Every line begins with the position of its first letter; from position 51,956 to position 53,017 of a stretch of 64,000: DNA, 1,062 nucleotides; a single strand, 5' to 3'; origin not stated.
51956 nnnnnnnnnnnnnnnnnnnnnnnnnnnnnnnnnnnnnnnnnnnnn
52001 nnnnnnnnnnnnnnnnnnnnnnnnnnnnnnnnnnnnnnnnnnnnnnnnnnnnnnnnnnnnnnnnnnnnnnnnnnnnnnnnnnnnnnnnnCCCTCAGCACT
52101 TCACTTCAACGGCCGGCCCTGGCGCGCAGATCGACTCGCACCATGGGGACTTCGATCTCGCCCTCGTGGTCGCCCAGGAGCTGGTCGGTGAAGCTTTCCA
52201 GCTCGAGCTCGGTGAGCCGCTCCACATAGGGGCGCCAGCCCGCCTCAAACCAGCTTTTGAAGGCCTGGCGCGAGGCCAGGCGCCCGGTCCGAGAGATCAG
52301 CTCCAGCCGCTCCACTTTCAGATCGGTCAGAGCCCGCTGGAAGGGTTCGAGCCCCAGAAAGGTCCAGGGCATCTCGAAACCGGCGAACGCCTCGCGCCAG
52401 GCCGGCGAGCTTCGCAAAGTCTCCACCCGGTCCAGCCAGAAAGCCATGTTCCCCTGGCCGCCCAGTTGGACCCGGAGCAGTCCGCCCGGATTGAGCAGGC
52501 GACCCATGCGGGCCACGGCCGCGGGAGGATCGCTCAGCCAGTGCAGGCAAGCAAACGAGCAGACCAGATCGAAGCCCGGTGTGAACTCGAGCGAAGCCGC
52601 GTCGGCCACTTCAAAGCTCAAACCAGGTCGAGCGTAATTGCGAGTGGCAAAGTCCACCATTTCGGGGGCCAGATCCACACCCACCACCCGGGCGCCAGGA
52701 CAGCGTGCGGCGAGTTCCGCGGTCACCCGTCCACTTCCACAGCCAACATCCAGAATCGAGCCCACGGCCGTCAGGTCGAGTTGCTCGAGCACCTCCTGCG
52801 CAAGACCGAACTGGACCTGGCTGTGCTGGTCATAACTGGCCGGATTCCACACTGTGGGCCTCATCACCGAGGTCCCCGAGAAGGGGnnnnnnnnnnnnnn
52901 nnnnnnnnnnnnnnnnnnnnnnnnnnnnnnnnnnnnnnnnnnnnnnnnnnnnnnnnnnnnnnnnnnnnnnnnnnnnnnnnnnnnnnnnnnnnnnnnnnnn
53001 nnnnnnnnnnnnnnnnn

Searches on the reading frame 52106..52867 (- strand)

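Call 8: search_protein_families(library=pfam, proteins=[window:52106-52867:-], max_evalue=0.001)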
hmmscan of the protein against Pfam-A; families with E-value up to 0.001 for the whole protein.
window:52106-52867:- (253 aa): 14 families
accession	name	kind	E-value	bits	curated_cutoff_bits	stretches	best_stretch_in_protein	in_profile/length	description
PF08241.18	Methyltransf_11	-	8e-24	84.5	21.2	1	39-131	1-93/95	Methyltransferase domain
PF13649.12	Methyltransf_25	-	9.2e-24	84.4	27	1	38-129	1-97/97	Methyltransferase domain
PF08242.18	Methyltransf_12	-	2.6e-19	70.2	30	1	39-131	1-98/98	Methyltransferase domain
PF13847.12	Methyltransf_31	-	5.6e-17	62.2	27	1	37-134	6-110/145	Methyltransferase domain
PF13489.12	Methyltransf_23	-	2.6e-16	60.2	27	1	22-134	9-117/164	Methyltransferase domain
PF05175.20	MTS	-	1.8e-07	31.4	23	1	26-94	23-92/170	Methyltransferase small domain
PF01209.24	Ubie_methyltran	-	1.2e-06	28.5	20.1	1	36-133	49-151/233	ubiE/COQ5 methyltransferase family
PF01135.25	PCMT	-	2.9e-06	27.6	20.3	1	23-84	62-124/210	Protein-L-isoaspartate(D-aspartate) O-methyltransferase (PCMT)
PF00891.24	Methyltransf_2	-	4.1e-06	26.7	22.3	1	22-85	50-115/210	O-methyltransferase domain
PF24675.1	NpmA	-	5.3e-06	26.3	60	1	22-81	11-71/214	16S rRNA (adenine(1408)-N(1))-methyltransferase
PF06325.19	PrmA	-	0.00014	21.9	22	1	25-81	153-207/296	Ribosomal protein L11 methyltransferase (PrmA)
PF02390.23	Methyltransf_4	-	0.0002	21.3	24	1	38-78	5-45/173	Putative methyltransferase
PF02353.26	CMAS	-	0.00026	20.8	27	1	23-83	51-110/273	Mycolic acid cyclopropane synthetase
PF05401.17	NodS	-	0.00054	20.3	24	1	33-114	42-122/201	Nodulation protein S (NodS)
